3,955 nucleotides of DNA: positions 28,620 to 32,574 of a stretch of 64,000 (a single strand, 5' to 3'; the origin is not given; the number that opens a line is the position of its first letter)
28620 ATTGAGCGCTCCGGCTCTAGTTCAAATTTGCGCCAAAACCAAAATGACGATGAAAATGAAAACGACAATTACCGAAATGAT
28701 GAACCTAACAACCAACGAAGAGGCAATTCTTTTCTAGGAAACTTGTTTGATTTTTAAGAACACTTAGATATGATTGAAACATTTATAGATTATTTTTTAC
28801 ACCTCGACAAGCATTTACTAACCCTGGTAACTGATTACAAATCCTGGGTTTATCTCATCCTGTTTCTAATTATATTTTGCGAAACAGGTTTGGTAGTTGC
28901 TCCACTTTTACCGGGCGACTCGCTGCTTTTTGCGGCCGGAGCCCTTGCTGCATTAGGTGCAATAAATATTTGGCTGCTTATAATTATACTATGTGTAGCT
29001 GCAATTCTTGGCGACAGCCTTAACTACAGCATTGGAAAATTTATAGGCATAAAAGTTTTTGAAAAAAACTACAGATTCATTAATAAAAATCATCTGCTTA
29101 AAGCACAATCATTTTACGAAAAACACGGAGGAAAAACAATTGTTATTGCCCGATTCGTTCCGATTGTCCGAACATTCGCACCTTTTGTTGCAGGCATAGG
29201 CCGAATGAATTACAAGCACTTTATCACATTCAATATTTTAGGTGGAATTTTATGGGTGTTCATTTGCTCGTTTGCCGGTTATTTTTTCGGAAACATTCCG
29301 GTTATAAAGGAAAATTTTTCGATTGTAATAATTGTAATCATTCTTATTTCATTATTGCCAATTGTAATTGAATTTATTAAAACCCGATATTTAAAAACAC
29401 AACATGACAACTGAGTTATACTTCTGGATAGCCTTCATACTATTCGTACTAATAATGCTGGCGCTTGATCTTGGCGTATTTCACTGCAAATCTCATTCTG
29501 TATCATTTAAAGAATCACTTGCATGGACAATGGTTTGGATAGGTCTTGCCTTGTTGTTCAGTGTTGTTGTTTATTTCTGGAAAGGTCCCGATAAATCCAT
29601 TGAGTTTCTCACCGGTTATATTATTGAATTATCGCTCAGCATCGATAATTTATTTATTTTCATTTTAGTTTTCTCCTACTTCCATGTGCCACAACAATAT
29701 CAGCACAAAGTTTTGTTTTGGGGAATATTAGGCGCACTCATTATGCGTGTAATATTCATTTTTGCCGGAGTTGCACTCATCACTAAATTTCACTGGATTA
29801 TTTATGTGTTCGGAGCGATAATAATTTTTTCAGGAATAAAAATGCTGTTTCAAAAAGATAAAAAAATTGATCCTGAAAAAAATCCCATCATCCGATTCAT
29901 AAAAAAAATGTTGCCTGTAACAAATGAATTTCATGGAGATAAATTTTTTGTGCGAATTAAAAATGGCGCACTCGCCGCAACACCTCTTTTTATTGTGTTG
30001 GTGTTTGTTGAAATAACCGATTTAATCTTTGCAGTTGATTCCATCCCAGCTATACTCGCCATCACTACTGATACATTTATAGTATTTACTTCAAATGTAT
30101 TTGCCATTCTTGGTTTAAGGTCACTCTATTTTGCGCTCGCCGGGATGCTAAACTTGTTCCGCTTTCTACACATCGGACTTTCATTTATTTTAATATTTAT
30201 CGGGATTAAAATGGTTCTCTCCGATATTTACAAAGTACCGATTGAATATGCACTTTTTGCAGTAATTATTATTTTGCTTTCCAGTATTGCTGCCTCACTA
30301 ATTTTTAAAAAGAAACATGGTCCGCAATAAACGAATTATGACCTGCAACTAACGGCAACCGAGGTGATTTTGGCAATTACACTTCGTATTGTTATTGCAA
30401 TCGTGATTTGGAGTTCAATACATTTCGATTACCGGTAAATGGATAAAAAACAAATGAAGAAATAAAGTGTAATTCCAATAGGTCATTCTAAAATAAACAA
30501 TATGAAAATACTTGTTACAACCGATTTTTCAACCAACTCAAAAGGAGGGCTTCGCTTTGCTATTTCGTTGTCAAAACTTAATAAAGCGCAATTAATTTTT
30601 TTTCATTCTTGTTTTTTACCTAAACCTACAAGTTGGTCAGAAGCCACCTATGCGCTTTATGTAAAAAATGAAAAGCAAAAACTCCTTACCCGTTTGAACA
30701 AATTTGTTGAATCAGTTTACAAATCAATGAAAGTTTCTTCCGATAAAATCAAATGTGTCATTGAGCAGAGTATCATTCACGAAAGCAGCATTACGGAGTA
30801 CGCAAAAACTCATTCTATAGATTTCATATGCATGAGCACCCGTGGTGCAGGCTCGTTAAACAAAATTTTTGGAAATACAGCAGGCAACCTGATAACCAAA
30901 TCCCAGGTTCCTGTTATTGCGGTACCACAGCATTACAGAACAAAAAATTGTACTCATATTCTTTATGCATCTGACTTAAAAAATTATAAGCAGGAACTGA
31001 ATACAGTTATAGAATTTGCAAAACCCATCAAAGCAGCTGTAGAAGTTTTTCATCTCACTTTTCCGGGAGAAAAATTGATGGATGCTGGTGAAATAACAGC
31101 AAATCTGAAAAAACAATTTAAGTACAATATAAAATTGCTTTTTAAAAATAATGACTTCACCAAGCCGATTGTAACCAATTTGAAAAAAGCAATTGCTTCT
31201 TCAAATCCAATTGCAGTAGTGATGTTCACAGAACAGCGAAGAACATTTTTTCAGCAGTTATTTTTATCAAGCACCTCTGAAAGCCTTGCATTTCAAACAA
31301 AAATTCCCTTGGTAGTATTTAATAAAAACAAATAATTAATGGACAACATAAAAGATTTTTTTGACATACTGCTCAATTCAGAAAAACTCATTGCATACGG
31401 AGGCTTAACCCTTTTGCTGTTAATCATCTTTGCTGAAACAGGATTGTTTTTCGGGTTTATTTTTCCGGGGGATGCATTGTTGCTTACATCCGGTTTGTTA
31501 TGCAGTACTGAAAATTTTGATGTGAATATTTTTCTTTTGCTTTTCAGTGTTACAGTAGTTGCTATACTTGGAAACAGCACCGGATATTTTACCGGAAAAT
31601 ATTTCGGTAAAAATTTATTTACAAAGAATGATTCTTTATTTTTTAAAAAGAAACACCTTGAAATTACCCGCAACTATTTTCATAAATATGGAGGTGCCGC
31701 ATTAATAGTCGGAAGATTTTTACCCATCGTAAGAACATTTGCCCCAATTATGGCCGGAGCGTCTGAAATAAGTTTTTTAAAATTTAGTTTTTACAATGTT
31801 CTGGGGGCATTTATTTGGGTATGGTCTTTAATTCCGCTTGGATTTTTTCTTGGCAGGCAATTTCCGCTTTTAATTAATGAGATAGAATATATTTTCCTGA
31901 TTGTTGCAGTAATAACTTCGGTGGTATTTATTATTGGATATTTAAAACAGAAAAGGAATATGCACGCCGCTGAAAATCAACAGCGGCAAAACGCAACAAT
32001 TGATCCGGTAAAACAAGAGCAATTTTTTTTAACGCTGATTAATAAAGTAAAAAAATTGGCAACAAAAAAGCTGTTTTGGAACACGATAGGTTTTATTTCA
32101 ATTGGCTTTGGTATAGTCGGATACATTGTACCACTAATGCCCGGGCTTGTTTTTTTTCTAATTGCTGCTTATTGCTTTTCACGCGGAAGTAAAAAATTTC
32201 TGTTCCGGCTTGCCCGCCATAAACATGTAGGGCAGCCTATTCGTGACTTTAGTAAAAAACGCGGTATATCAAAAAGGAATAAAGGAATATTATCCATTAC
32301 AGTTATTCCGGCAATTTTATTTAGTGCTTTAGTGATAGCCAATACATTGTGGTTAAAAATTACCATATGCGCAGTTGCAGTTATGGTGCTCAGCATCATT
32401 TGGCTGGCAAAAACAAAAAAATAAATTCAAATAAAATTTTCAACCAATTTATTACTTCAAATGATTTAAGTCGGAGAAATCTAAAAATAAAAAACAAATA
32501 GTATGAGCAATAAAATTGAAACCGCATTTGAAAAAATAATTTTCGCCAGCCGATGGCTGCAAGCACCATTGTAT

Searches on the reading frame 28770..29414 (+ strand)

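Call 43: search_protein_families(library=pfam, proteins=[window:28770-29414:+], max_evalue=0.001)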
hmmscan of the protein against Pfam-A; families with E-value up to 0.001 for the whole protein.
window:28770-29414:+ (214 aa): 1 family
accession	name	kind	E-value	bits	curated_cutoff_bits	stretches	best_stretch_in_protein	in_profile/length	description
PF09335.16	VTT_dom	-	2.4e-22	80.1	33.9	1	47-171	1-122/123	VTT domain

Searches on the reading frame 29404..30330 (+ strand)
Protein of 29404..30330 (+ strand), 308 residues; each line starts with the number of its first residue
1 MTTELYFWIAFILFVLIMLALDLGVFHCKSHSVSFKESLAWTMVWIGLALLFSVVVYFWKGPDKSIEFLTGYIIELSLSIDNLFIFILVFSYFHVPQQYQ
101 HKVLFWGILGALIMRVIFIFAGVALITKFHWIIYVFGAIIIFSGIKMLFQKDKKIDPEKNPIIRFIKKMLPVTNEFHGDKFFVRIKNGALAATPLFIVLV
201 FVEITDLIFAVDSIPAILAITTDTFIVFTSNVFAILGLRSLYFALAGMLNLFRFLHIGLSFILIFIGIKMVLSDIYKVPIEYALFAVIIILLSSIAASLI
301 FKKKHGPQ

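Call 43: search_protein_families(library=pfam, proteins=[window:29404-30330:+], max_evalue=0.001)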
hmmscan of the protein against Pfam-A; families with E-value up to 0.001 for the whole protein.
window:29404-30330:+ (308 aa): 1 family
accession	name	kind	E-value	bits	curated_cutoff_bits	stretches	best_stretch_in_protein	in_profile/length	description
PF03741.22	TerC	-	1.1e-50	172.2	27.8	1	69-273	1-177/178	Integral membrane protein TerC family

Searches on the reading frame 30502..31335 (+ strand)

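Call 43: search_protein_families(library=pfam, proteins=[window:30502-31335:+], max_evalue=0.001)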
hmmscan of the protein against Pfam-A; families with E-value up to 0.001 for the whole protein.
window:30502-31335:+ (277 aa): 1 family
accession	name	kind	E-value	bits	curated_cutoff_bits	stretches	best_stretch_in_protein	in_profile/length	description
PF00582.32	Usp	-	4.4e-19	69.9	24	1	2-142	4-141/141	Universal stress protein family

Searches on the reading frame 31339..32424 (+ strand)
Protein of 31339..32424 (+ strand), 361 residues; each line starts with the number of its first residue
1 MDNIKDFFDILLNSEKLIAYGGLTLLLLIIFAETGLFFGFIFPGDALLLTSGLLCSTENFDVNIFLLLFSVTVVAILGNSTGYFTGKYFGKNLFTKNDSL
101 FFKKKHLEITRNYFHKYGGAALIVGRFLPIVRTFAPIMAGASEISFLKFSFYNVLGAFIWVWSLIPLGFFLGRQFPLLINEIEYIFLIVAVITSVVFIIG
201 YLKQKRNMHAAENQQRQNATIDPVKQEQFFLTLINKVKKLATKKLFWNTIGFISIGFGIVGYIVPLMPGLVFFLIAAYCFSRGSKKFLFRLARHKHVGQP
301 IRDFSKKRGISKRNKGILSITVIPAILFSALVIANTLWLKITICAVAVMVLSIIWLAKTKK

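Call 44: search_protein_families(library=pfam, proteins=[window:31339-32424:+], max_evalue=0.00001)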
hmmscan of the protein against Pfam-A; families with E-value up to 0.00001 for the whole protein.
window:31339-32424:+ (361 aa): 2 families
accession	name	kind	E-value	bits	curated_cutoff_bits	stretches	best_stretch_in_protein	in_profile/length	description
PF04304.18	DUF454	-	4.5e-27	94.8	35.1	1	244-359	1-115/115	Protein of unknown function (DUF454)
PF09335.16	VTT_dom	-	1.8e-17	64.4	33.9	1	42-163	1-116/123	VTT domain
